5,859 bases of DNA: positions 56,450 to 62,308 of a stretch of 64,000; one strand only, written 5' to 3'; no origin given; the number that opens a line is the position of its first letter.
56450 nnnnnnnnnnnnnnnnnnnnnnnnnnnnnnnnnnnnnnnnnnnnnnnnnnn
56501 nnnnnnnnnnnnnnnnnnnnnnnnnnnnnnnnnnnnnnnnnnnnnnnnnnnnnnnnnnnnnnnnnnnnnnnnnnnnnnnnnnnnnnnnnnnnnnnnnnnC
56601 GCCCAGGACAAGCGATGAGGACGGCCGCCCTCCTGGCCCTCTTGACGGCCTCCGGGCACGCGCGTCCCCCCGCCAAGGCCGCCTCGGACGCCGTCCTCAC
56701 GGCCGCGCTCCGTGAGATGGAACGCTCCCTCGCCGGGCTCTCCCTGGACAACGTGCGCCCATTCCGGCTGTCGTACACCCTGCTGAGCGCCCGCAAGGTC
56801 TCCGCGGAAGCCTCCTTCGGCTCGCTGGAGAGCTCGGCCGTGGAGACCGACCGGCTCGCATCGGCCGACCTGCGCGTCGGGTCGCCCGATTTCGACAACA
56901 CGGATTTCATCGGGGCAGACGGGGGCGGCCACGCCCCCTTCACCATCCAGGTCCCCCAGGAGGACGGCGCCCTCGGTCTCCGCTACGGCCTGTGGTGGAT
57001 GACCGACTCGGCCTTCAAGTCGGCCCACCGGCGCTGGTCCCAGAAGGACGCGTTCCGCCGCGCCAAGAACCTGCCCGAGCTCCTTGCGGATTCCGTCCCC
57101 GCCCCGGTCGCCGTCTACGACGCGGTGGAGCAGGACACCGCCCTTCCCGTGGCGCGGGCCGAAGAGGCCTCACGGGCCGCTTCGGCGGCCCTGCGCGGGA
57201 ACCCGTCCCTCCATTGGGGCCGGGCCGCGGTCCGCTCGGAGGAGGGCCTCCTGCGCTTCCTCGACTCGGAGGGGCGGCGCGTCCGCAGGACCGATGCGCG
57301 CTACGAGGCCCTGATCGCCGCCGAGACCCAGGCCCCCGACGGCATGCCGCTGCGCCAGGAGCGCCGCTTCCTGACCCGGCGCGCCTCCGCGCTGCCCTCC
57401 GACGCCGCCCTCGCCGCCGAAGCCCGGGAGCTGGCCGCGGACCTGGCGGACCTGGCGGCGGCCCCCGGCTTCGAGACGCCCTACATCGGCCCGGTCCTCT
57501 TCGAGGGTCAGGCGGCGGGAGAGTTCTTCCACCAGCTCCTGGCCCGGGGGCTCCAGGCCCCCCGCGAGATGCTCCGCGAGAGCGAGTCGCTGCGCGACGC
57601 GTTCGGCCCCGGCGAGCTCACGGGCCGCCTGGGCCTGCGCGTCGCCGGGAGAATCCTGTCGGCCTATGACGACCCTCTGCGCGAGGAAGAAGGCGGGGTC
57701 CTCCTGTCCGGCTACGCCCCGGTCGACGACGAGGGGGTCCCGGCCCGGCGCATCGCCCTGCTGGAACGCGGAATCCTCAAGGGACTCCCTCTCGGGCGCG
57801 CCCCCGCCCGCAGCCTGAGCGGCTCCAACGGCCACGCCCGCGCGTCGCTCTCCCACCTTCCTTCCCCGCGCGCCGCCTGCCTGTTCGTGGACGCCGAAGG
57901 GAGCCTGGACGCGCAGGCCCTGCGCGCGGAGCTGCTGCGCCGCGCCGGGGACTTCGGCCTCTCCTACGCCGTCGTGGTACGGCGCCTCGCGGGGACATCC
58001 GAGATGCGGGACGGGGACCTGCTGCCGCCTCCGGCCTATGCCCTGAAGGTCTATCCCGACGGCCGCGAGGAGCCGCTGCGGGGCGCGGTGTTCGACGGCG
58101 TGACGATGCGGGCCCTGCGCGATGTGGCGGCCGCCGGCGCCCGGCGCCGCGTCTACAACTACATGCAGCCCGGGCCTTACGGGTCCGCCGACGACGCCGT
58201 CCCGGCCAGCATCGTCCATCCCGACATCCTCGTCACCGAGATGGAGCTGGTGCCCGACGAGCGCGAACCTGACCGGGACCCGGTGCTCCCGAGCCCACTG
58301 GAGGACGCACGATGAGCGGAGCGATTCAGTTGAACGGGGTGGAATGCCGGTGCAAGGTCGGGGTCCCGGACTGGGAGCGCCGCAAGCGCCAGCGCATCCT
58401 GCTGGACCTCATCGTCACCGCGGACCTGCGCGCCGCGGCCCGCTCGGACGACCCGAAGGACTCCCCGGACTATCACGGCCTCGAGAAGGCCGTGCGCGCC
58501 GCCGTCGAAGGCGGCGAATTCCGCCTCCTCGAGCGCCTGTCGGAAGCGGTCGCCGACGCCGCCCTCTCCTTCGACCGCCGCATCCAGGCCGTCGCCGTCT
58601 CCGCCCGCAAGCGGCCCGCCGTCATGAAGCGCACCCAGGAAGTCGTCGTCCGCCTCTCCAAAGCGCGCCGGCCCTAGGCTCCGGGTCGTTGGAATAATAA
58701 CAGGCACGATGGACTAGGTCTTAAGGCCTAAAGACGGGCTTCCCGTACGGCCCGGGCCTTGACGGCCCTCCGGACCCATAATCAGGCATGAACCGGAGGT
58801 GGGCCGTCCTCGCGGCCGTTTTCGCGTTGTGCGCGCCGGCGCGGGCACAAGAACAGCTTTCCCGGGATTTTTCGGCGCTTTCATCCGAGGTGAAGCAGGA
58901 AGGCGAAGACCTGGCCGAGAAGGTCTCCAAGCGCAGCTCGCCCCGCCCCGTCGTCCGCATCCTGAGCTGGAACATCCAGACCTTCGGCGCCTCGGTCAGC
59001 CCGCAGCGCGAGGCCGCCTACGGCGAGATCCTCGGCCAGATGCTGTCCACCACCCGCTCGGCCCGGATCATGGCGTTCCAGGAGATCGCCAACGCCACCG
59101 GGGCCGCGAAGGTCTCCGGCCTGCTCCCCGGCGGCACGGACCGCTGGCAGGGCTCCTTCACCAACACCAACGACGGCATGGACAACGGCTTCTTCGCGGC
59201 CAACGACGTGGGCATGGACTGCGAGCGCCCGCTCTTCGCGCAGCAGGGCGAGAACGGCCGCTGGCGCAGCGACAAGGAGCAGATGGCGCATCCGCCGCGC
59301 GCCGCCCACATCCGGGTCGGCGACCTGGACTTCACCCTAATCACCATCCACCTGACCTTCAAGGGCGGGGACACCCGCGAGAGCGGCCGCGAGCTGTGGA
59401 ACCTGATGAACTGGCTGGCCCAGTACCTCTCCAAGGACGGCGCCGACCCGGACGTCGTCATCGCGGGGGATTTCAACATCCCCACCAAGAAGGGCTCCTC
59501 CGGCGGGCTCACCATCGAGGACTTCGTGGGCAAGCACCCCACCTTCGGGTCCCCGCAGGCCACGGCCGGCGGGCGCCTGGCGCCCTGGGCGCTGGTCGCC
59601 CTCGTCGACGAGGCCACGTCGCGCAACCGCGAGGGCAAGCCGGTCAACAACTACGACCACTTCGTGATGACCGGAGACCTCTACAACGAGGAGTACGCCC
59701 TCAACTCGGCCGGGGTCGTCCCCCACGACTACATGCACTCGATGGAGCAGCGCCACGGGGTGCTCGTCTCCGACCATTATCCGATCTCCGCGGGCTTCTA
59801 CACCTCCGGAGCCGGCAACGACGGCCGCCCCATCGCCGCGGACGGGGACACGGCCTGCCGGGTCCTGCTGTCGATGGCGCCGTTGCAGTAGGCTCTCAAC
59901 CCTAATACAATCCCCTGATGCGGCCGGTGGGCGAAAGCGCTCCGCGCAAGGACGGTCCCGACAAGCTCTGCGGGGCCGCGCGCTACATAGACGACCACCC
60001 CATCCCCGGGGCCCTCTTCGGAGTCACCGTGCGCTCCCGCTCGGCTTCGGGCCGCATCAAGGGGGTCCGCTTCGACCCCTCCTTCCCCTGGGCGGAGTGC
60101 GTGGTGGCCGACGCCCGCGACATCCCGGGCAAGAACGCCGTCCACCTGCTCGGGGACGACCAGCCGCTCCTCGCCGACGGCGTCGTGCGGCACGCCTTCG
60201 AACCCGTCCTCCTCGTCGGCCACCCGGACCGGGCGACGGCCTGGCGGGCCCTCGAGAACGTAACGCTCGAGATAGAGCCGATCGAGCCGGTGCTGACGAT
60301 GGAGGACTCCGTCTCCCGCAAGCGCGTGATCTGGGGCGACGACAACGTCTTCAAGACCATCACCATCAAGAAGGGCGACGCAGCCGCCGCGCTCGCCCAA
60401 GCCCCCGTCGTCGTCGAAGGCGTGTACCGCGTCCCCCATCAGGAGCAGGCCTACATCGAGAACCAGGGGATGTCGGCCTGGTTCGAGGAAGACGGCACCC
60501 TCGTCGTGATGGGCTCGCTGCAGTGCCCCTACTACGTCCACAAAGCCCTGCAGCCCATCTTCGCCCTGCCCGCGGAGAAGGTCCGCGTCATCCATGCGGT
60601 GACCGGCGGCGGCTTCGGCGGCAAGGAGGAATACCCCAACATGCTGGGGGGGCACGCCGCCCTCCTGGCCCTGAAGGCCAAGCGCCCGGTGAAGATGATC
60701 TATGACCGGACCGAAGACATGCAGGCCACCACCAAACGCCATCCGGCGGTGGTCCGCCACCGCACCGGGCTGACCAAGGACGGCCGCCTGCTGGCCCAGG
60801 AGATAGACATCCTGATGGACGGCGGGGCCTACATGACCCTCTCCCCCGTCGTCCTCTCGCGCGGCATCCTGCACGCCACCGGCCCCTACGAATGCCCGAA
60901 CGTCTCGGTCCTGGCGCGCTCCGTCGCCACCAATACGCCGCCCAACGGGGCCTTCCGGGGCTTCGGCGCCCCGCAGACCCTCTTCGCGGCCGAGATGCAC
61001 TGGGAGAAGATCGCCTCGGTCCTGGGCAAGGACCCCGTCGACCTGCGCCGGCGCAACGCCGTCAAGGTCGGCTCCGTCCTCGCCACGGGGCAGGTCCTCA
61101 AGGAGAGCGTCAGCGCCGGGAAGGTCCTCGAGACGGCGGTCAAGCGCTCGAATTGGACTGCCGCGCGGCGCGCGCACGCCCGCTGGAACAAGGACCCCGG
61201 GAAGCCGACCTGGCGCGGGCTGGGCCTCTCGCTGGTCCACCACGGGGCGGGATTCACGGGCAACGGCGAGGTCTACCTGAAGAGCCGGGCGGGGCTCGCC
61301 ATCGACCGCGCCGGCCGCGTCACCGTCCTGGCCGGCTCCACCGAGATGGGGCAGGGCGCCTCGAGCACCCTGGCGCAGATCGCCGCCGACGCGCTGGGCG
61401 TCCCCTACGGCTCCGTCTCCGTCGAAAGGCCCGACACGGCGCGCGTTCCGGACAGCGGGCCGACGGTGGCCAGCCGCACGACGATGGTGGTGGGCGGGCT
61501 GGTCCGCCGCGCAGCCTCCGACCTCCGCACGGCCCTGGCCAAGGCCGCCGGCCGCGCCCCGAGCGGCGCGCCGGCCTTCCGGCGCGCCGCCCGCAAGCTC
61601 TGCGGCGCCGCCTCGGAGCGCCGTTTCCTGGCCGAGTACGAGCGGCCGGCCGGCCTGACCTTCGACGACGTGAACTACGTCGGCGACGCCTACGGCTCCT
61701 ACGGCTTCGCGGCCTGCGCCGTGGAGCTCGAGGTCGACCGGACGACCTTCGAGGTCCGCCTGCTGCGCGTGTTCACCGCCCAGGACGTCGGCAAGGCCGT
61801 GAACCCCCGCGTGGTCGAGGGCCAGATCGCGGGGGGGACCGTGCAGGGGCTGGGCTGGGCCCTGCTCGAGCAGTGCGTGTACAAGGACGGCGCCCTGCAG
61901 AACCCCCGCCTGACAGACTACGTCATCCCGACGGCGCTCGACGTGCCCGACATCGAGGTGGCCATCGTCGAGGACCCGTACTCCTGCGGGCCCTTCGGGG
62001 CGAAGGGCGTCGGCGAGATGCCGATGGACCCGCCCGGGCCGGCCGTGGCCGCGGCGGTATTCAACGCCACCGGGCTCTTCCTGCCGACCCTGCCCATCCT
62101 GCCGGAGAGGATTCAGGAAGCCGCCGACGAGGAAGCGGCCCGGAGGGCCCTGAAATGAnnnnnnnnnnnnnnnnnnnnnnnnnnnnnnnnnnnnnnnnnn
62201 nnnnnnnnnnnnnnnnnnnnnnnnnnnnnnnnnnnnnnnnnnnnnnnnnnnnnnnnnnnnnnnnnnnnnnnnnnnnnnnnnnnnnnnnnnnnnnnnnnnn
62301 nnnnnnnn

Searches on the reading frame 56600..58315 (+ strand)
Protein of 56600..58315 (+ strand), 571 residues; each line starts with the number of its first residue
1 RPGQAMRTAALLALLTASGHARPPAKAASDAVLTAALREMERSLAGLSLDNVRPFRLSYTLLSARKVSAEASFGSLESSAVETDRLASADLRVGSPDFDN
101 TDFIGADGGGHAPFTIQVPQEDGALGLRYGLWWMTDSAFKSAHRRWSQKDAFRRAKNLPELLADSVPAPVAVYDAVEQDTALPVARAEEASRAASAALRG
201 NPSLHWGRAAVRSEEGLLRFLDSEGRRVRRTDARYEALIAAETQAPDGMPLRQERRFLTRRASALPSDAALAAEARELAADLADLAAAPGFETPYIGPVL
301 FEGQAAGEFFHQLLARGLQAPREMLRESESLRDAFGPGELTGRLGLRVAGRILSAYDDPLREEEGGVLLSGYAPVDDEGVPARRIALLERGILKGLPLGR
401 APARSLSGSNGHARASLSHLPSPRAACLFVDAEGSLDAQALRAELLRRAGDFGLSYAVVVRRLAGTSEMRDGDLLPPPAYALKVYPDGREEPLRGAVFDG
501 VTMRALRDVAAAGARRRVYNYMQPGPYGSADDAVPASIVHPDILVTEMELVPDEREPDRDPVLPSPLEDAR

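Call 52: search_protein_families(library=pfam, proteins=[window:56600-58315:+], max_evalue=0.001)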
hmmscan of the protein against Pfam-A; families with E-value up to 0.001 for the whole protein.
window:56600-58315:+ (571 aa): 1 family
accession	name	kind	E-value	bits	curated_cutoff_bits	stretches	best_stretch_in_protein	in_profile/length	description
PF19289.4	PmbA_TldD_3rd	-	6.2e-21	75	22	1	298-549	5-217/220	PmbA/TldA metallopeptidase C-terminal domain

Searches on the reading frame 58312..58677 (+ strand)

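Call 52: search_protein_families(library=pfam, proteins=[window:58312-58677:+], max_evalue=0.001)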
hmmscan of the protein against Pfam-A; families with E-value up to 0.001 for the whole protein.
window:58312-58677:+ (121 aa): 1 family
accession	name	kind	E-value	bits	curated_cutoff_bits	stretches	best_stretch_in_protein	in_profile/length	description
PF02152.23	FolB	-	3.7e-25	89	31.8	1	5-114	1-111/113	Dihydroneopterin aldolase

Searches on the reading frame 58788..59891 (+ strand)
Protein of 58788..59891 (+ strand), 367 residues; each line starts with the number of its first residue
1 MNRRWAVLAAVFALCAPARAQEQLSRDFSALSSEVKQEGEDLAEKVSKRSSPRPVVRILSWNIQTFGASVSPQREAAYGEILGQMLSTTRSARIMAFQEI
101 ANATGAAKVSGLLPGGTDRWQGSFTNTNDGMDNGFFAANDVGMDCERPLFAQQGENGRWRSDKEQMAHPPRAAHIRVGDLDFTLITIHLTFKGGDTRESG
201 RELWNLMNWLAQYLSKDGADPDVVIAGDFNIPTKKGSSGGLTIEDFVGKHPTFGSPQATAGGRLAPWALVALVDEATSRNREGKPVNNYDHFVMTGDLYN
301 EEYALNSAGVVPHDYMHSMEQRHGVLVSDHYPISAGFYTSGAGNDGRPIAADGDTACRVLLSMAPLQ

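Call 52: search_protein_families(library=pfam, proteins=[window:58788-59891:+], max_evalue=0.001)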
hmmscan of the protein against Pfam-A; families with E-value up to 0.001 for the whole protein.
window:58788-59891:+ (367 aa): 1 family
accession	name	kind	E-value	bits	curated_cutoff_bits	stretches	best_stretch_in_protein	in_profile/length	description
PF03372.29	Exo_endo_phos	-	9.9e-06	25.9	24.5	1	60-330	2-225/225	Endonuclease/Exonuclease/phosphatase family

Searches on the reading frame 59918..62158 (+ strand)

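Call 52: search_protein_families(library=pfam, proteins=[window:59918-62158:+], max_evalue=0.001)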
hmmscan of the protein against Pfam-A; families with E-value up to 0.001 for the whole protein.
window:59918-62158:+ (746 aa): 3 families
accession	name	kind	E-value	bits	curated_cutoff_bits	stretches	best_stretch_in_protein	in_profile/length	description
PF02738.23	MoCoBD_1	-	1.5e-82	276.8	27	1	142-381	7-244/244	Molybdopterin cofactor-binding domain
PF20256.3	MoCoBD_2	-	5.2e-66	223.5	27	1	407-677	2-283/283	Molybdopterin cofactor-binding domain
PF01315.27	Ald_Xan_dh_C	-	8.3e-11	42.6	31.3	1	19-120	2-107/110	Aldehyde oxidase and xanthine dehydrogenase, a/b hammerhead domain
